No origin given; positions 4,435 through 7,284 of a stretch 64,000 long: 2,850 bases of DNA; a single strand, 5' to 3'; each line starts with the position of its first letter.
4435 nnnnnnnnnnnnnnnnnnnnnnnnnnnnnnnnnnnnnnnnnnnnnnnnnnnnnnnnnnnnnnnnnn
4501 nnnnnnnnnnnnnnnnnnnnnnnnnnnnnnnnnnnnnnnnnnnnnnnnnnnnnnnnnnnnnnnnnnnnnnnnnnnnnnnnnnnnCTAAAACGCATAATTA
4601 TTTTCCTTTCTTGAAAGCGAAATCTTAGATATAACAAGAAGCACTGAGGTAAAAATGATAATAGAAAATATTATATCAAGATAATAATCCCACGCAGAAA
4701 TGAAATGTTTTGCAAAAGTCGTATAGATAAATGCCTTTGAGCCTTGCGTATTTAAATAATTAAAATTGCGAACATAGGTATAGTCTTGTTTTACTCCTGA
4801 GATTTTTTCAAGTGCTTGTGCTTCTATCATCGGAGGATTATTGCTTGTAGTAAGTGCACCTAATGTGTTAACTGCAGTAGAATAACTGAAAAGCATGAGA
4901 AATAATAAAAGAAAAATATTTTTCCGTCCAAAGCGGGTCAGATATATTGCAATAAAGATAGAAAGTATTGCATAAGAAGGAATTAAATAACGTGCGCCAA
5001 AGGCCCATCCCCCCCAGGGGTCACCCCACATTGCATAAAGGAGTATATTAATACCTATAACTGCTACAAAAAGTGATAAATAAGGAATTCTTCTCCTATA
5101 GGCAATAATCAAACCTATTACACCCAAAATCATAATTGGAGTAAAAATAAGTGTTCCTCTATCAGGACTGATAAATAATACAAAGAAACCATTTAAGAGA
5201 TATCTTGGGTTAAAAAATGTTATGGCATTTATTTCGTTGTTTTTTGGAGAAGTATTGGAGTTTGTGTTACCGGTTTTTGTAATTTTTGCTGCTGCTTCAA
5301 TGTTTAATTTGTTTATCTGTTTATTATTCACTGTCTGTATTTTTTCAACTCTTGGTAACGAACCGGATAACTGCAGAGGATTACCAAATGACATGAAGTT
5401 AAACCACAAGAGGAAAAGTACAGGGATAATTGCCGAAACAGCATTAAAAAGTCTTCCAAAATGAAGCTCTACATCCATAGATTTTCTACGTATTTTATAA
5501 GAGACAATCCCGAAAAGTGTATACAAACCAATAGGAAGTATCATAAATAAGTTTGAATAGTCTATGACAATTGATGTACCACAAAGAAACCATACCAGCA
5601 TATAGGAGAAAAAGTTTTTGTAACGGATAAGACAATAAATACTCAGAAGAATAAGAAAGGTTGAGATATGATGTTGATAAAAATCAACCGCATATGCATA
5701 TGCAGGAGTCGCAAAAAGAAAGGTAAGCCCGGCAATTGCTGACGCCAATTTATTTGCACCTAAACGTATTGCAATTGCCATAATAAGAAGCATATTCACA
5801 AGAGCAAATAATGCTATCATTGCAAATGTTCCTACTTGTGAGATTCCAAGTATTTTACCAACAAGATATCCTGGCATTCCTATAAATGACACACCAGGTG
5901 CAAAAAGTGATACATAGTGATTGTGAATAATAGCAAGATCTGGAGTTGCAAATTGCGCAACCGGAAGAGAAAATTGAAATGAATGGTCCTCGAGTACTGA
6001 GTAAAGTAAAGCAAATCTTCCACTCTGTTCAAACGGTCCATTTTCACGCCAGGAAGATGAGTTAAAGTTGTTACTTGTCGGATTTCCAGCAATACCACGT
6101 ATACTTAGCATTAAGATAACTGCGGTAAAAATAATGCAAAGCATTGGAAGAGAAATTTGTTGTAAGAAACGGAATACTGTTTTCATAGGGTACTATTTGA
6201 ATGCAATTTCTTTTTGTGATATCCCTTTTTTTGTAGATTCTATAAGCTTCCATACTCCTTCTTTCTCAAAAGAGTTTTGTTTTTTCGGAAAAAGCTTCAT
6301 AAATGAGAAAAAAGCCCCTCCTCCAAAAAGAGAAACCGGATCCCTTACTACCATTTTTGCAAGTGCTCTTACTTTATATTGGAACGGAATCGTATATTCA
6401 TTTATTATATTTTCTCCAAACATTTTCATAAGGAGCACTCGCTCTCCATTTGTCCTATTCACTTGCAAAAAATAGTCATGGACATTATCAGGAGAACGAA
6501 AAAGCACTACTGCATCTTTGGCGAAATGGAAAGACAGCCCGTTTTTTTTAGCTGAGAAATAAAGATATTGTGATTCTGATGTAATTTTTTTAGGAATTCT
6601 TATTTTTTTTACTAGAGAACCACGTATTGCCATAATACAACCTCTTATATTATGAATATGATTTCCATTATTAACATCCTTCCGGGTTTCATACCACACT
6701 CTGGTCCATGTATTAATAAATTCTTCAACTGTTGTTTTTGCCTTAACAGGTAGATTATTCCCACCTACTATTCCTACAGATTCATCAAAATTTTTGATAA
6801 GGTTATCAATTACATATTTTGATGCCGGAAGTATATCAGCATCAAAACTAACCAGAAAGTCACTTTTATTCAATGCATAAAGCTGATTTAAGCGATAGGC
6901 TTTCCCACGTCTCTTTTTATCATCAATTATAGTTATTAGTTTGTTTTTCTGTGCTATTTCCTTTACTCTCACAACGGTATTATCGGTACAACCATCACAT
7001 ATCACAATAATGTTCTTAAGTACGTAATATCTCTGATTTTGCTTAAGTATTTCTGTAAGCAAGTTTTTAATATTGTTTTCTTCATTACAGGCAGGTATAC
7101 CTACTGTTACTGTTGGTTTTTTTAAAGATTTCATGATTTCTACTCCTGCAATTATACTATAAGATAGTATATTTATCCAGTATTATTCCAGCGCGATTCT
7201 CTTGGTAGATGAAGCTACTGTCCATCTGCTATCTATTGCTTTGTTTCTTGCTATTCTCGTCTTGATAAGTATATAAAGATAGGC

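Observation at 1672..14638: Surface glycan assembly locus with two PMT/ArnT-like GT-C enzymes next to Ser/Thr/Asn-rich sortase substrates, a candidate protein O-glycosylation system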

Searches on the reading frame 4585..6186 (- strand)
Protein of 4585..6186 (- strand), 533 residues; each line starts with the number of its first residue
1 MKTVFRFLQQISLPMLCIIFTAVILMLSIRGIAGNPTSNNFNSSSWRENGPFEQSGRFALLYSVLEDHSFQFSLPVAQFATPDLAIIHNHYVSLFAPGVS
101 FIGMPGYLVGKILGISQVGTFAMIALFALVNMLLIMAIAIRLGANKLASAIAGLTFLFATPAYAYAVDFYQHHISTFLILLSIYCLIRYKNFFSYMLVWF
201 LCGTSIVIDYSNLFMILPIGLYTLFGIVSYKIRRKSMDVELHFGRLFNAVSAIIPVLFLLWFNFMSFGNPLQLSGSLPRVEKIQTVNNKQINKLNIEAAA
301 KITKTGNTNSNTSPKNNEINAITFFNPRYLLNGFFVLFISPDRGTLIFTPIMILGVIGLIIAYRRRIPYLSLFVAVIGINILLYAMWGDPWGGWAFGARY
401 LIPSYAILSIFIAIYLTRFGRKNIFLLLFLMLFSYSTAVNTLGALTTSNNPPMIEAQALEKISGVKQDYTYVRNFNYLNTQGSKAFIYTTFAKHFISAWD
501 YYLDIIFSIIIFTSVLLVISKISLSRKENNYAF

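Call 3: search_protein_families(library=pfam, proteins=[window:4585-6186:-], max_evalue=0.01)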
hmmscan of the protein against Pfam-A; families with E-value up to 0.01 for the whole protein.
window:4585-6186:- (533 aa): 0 families

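Call 6: search_protein_families(library=ncbifam, proteins=[window:4585-6186:-], max_evalue=0.1)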
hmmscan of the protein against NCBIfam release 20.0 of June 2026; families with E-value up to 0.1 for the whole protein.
window:4585-6186:- (533 aa): 2 families
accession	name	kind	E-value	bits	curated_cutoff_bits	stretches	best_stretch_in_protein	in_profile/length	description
NF047440.1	LA3751_2_3_fam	subfamily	1.7e-09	37.1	200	2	86-271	72-248/460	LA_3751/LA_3752 family putative glycosyltransferase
NF003115.0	PRK04034.1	equivalog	0.091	12.5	126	0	280-363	47-128/130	30S ribosomal protein S8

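Call 7: search_protein_families(library=pfam, proteins=[window:4585-6186:-], max_evalue=10)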
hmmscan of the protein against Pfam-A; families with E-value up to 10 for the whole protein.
window:4585-6186:- (533 aa): 0 families

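Call 12: search_solved_structures(query=window:4585-6186:-, max_evalue=10)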
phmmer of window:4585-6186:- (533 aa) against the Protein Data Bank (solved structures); distinct sequences matched with E-value up to 10: 3.
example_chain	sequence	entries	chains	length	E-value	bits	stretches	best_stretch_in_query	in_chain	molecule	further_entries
3jxt_A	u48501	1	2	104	0.82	11.5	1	261-307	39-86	Disks large homolog 3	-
1um7_A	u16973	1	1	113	1.1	11.1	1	261-307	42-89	synapse-associated protein 102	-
8bpm_A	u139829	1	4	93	1.2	11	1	260-310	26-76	Disks large-like protein 1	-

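Call 13: find_homologous_proteins(query=window:4585-6186:-, max_evalue=0.001)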
Query window:4585-6186:- (533 aa): 1110 proteins with E <= 0.001 among 8000 candidates; the best 120 are listed.
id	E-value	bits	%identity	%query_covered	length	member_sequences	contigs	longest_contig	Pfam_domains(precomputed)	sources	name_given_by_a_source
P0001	0.0e+0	1165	100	100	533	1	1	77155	-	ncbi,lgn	-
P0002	9.5e-168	577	52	98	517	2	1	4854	-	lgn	-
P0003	1.1e-166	574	52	94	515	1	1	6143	-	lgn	-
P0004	1.7e-166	573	53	95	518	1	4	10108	-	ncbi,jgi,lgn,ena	-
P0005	5.6e-166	571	52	95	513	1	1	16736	-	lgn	-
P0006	1.5e-165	570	53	98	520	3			-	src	-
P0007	4.9e-165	568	51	97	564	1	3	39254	-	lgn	-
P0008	9.4e-165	567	52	97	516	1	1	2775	-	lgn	-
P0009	6.6e-164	565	51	95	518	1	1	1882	-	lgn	-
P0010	1.2e-163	564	52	96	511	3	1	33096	-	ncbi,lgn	-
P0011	3.9e-163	562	51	95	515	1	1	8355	-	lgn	-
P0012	8.9e-163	561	50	96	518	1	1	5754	-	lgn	-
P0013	1.9e-162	560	52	96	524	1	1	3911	-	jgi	jgi:hypothetical protein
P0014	2.2e-162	560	53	96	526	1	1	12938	-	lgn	-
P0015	2.2e-162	560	51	94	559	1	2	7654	-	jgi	jgi:hypothetical protein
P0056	1.3e-156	540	50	96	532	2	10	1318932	-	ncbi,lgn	-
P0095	3.4e-153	529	49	94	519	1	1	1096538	-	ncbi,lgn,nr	ncbi:MAG: hypothetical protein PHQ59_03470 [Candidatus Daviesbacteria bacterium]|nr:hypothetical pro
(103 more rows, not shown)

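Call 21: search_solved_structures(query=A1, max_evalue=10)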
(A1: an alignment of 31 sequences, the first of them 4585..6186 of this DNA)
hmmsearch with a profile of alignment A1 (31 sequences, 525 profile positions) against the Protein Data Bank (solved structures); distinct sequences matched with E-value up to 10: 0.

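Call 23: find_encoding_contigs(protein=P0095, flank=10000, max_places=2)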
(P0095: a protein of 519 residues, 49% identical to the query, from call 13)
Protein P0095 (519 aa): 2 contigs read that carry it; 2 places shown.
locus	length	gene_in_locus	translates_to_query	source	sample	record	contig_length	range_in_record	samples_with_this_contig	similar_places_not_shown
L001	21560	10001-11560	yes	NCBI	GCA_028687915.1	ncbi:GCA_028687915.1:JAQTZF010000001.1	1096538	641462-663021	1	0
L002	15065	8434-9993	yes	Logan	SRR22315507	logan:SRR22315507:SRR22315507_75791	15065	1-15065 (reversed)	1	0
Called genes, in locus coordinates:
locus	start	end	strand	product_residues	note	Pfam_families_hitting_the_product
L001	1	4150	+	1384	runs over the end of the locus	-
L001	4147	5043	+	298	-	PF00535:Glycos_transf_2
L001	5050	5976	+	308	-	PF00535:Glycos_transf_2, PF13506:Glyco_transf_21, PF13641:Glyco_tranf_2_3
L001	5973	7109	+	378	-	PF20706:GT4-conflict (weak), PF00534:Glycos_transf_1, PF13692:Glyco_trans_1_4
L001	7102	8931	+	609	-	PF02585:PIG-L, PF13480:Acetyltransf_6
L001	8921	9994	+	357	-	PF13480:Acetyltransf_6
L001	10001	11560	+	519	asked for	-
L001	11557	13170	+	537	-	-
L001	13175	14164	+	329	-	-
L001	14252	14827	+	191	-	-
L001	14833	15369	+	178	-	PF04203:Sortase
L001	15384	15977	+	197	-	PF04203:Sortase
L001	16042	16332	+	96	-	-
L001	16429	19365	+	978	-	PF00005:ABC_tran (faint), PF02463:SMC_N (faint), PF03193:RsgA_GTPase (faint), PF13191:AAA_16 (faint), PF13304:AAA_21 (faint), PF13481:AAA_25 (faint), PF17760:UvrA_inter, PF17755:UvrA_DNA-bind, +3 more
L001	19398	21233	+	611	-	PF09972:DUF2207 (faint), PF01841:Transglut_core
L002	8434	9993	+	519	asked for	-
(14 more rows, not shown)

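Call 24: find_encoding_contigs(protein=P0056, flank=10000, max_places=2)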
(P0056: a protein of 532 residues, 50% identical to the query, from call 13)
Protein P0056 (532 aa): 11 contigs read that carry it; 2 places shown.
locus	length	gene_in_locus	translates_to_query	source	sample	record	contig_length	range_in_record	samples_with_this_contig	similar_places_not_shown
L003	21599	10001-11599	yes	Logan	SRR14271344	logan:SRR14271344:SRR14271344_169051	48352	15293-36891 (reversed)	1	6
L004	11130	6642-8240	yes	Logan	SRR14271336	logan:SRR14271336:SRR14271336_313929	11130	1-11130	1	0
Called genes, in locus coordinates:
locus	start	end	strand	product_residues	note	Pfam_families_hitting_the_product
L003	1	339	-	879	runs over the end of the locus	PF02366:PMT, PF13231:PMT_2, PF01270:Glyco_hydro_8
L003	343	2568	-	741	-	PF00535:Glycos_transf_2, PF10111:Glyco_tranf_2_2 (faint), PF13506:Glyco_transf_21, PF00535:Glycos_transf_2 (weak), PF13641:Glyco_tranf_2_3, PF13632:Glyco_trans_2_3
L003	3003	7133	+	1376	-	PF00535:Glycos_transf_2, PF00535:Glycos_transf_2, PF13641:Glyco_tranf_2_3, PF13632:Glyco_trans_2_3, PF13439:Glyco_transf_4, PF20706:GT4-conflict, PF00534:Glycos_transf_1, PF13692:Glyco_trans_1_4, +3 more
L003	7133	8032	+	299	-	PF00535:Glycos_transf_2, PF10111:Glyco_tranf_2_2 (faint), PF13641:Glyco_tranf_2_3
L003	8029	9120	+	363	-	PF04230:PS_pyruv_trans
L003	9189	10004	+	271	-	PF01522:Polysacc_deac_1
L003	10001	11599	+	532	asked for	-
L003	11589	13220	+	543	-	-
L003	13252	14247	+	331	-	-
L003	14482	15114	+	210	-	-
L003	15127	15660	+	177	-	PF04203:Sortase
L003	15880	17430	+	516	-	PF01229:Glyco_hydro_39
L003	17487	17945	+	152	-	-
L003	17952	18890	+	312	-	PF09721:Exosortase_EpsH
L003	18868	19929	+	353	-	PF01757:Acyl_transf_3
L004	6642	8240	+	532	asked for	-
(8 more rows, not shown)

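Call 29: predict_structure(alignment_id=A1)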
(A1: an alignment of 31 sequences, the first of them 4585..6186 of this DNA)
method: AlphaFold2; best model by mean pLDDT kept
length: 533 residues; sequences in the alignment: 31
mean_pLDDT: 88.3   pTM: 0.90
mean pLDDT of the five models: 88.3, 87.8, 85.9, 85.7, 85.6
residues with pLDDT >= 90: 356; 70-90: 128; 50-70: 13; < 50: 36
segments of 3 or more residues with pLDDT < 50: 287-318
pLDDT, mean of each block of 10 residues (from residue 1): 80 94 98 90 82 85 96 93 89 95 98 96 98 98 96 98 96 97 95 94 95 92 85 82 83 96 95 85 61 45 36 42 79 93 94 98 95 96 84 81 98 97 97 98 93 87 87 93 94 97 98 97 75 47
secondary structure, 60 per line:
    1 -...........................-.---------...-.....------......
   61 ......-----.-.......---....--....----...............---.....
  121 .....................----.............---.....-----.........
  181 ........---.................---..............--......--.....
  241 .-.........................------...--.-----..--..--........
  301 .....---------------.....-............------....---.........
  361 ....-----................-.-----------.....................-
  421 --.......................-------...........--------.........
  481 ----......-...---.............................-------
elements in order: H2-28 H44-48 H55-66 H74-80 E84-87 E90-93 H98-112 H116-141 H146-158 H162-166 H172-188 H192-208 H212-225 E228-233 E236-241 H243-267 H293-305 H321-324 H327-338 H345-348 H352-364 H370-385 H399-419 H423-445 H453-463 H472-480 H486-490 H498-526

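Call 34: fold_search(model_id=the predicted structure, library=pdb)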
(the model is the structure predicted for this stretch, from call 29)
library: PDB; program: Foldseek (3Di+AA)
matches with E <= 10: 357; with E <= 0.001: 8
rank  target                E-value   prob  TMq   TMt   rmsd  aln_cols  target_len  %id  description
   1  9i5k_A                7.8e-06  1.00  0.41  0.44  10.9       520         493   14  Structure of the Chaetomium thermophilum Pmt4 homodimer (C2 symmetry) (released 2025-12-24)
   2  5ezm                  2.0e-05  1.00  0.47  0.47   9.6       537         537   12  Crystal Structure of ArnT from Cupriavidus metallidurans in the apo state (released 2016-02-17)
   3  5f15                  1.6e-04  1.00  0.48  0.47   9.9       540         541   13  Crystal Structure of ArnT from Cupriavidus metallidurans bound to Undecaprenyl phosphate (released 2016-02-17)
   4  7bvc_A                1.6e-04  1.00  0.44  0.24  17.2       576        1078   11  Cryo-EM structure of Mycobacterium smegmatis arabinosyltransferase EmbA-EmbB-AcpM2 in complex with ethambutol (released 2020-04-29)
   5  3waj                  2.6e-04  1.00  0.38  0.27  18.8       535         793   13  Crystal structure of the Archaeoglobus fulgidus oligosaccharyltransferase (O29867_ARCFU) complex with Zn and sulfate (released 2013-10-30)
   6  9s6u_A                5.5e-04  1.00  0.42  0.41   8.8       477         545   12  Ternary cryo-EM structure of human ALG9 with Dol25-PP-GlcNAc2Man8, Dol25-P-Man and Fab (released 2026-03-18)
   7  9i5l_A                6.6e-04  1.00  0.32  0.25   5.3       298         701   15  Structure of the Chaetomium thermophilum Pmt4 homodimer (C1 symmetry) (released 2025-12-24)
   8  8age_A                8.2e-04  1.00  0.43  0.37  11.6       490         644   12  Structure of yeast oligosaccharylransferase complex with acceptor peptide bound (released 2022-12-07)
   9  7oci_F                1.5e-03  1.00  0.39  0.33  13.4       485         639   11  Cryo-EM structure of yeast Ost6p containing oligosaccharyltransferase complex (released 2022-02-16)
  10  9s6s_A                1.8e-03  1.00  0.37  0.36   7.8       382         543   13  Ternary cryo-EM structure of human ALG9 with Dol25-PP-GlcNAc2Man6, Dol25-P-Man and Fab (released 2026-03-18)
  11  5ogl_A                2.0e-03  1.00  0.43  0.34  15.5       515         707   13  Structure of bacterial oligosaccharyltransferase PglB in complex with an acceptor peptide and an lipid-linked oligosac (released 2017-10-25)
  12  7bvf_B                2.5e-03  1.00  0.38  0.22  15.5       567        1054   12  Cryo-EM structure of Mycobacterium tuberculosis arabinosyltransferase EmbA-EmbB-AcpM2 in complex with ethambutol (released 2020-04-29)
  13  6x0o                  2.7e-03  1.00  0.36  0.21  14.7       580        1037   11  Single-Particle Cryo-EM Structure of Arabinosyltransferase EmbB from Mycobacterium smegmatis (released 2020-06-10)
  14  7bx8_A                5.3e-03  1.00  0.37  0.21  16.2       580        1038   12  Mycobacterium smegmatis arabinosyltransferase complex EmbB2-AcpM2 in symmetric "resting state" (released 2020-05-27)
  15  6w98_A                6.3e-03  1.00  0.41  0.19   7.7       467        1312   13  Single-Particle Cryo-EM Structure of Arabinofuranosyltransferase AftD from Mycobacteria (released 2020-05-13)
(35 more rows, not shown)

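Call 66: find_encoding_contigs(protein=P0001, flank=10000, max_places=2)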
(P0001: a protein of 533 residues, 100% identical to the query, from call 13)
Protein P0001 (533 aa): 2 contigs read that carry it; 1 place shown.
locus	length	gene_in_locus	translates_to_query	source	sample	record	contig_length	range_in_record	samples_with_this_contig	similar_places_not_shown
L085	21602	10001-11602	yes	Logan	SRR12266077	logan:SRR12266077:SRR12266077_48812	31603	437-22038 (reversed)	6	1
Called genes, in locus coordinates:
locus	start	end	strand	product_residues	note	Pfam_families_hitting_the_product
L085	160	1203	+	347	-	PF02661:Fic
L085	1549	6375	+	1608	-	PF00535:Glycos_transf_2, PF13641:Glyco_tranf_2_3, PF00535:Glycos_transf_2, PF13641:Glyco_tranf_2_3, PF13632:Glyco_trans_2_3, PF13439:Glyco_transf_4, PF00534:Glycos_transf_1, PF20706:GT4-conflict, +3 more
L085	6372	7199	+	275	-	PF01522:Polysacc_deac_1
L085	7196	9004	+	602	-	PF00535:Glycos_transf_2, PF13641:Glyco_tranf_2_3, PF13632:Glyco_trans_2_3 (faint), PF00535:Glycos_transf_2, PF10111:Glyco_tranf_2_2 (weak), PF13641:Glyco_tranf_2_3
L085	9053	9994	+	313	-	PF00535:Glycos_transf_2, PF13641:Glyco_tranf_2_3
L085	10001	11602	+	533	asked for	-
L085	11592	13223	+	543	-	-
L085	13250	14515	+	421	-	PF13620:CarboxypepD_reg (weak)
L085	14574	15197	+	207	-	-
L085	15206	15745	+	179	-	PF04203:Sortase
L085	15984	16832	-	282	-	PF03372:Exo_endo_phos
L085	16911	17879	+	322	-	PF00768:Peptidase_S11, PF13354:Beta-lactamase2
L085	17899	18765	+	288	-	PF02086:MethyltransfD12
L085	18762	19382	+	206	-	PF02976:MutH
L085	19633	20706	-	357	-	-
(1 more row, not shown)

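Call 94: search_protein_families(library=pfam, alignment_id=A1, max_evalue=1)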
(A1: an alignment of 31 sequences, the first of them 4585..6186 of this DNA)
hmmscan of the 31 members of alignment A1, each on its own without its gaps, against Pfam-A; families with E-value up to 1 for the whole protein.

A. member 1, window:4585-6186:- (533 aa): 0 families

B. families by the number of members that match (of 31 scanned): 12 families
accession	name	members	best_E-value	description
PF03032.20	FSAP_sig_propep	2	0.052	Frog skin active peptide family signal and propeptide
PF06598.16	Chlorovi_GP_rpt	1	0.018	Chlorovirus glycoprotein repeat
PF12420.13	DUF3671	1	0.04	Fam-L, Fam-M like protein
PF10840.13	DUF2645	1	0.1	Protein of unknown function (DUF2645)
PF09813.14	Coa3_cc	1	0.12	Cytochrome c oxidase assembly factor 3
PF21446.3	Gp34_trimer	1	0.13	Long-tail fiber proximal subunit, C-terminal, trimerization domain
PF11833.13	CPP1-like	1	0.17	Protein CHAPERONE-LIKE PROTEIN OF POR1-like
PF05751.16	FixH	1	0.23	FixH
PF14983.11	SPMIP10-like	1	0.31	Sperm-associated microtubule inner protein 10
PF13567.11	DUF4131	1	0.34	Domain of unknown function (DUF4131)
PF11044.13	TMEMspv1-c74-12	1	0.74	Plectrovirus spv1-c74 ORF 12 transmembrane protein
PF07436.16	Curto_V3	1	0.81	Curtovirus V3 protein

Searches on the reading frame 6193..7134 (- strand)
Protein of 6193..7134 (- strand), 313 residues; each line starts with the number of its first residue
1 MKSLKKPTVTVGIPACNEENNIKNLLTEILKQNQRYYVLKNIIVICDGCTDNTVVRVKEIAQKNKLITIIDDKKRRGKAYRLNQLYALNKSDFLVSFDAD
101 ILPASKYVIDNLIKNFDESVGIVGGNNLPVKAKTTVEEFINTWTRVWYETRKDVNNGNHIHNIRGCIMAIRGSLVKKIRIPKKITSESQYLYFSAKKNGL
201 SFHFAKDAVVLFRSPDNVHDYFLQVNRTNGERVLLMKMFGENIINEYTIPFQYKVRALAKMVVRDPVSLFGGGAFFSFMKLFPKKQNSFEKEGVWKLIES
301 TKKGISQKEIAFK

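Call 3: search_protein_families(library=pfam, proteins=[window:6193-7134:-], max_evalue=0.01)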
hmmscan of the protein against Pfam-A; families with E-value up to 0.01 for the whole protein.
window:6193-7134:- (313 aa): 4 families
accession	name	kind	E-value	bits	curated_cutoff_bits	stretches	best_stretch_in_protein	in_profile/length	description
PF00535.33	Glycos_transf_2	-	9.4e-21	74.9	23.3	1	10-174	1-164/168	Glycosyl transferase family 2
PF13641.12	Glyco_tranf_2_3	-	4.6e-13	50.1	27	1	7-227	1-226/230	Glycosyltransferase like family 2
PF13704.12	Glyco_tranf_2_4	-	0.0027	18.6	27.5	1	24-100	5-81/98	Glycosyl transferase family 2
PF10111.15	Glyco_tranf_2_2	-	0.0043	17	27.3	1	12-104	3-95/276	Glycosyltransferase like family 2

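Call 6: search_protein_families(library=ncbifam, proteins=[window:6193-7134:-], max_evalue=0.1)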
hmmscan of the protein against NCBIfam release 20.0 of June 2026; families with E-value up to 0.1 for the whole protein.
window:6193-7134:- (313 aa): 20 families
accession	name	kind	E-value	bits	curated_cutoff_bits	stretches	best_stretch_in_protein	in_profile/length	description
TIGR03937.1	PgaC_IcaA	equivalog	4.3e-19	68.8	422.3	1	5-137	43-172/407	poly-beta-1,6-N-acetyl-D-glucosamine synthase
TIGR03965.1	mycofact_glyco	equivalog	3.6e-09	36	280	1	6-142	73-207/467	mycofactocin biosynthesis glycosyltransferase MftF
NF010496.0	PRK13915.1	equivalog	2.4e-08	33.4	262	1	5-116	29-142/307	glucosyl-3-phosphoglycerate synthase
NF041875.1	EPS_EpsD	equivalog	1.5e-07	31.1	370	1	10-123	2-112/325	exopolysaccharide biosynthesis glycosyltransferase EpsD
NF041865.1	EpsU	equivalog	2e-07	30.4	700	1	9-119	41-146/394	exopolysaccharide biosynthesis GT2 family glycosyltransferase EpsU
NF045692.1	OglycostaseCruG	equivalog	2.5e-07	30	600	1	8-114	42-150/386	2'-O-glycosyltransferase CruG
NF047588.1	GlcsyltransPgfSStrep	equivalog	3.2e-07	29.9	500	1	9-127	3-121/308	glycosyltransferase PgfS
NF038302.1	EPS_HpsE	equivalog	1.6e-06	27.3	300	1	9-111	3-107/307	hormogonium polysaccharide biosynthesis glycosyltransferase HpsE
TIGR04283.1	glyco_like_mftF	equivalog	4.4e-06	26.4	182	1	10-141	2-122/221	TIGR04283 family arsenosugar biosynthesis glycosyltransferase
NF047683.1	TeichurnBiosyTuaG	equivalog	2.6e-05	24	400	1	5-100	4-96/252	teichuronic acid biosynthesis protein TuaG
NF007986.1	PRK10714.1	equivalog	6e-05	22.2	529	1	8-125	7-124/316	undecaprenyl-phosphate 4-deoxy-4-formamido-L-arabinose transferase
NF007482.0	PRK10073.1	equivalog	9.4e-05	21.6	423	1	5-100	4-95/334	glycosyltransferase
TIGR03472.1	HpnI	equivalog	9.9e-05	21.3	310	1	5-123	39-159/373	bacteriohopanetetrol glucosamine biosynthesis glycosyltransferase HpnI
TIGR04242.1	nodulat_NodC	equivalog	0.00014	21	550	1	5-126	46-167/395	chitooligosaccharide synthase NodC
TIGR03469.1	HpnB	hypoth_equivalog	0.00014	21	379.25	1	6-106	43-151/386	hopene-associated glycosyltransferase HpnB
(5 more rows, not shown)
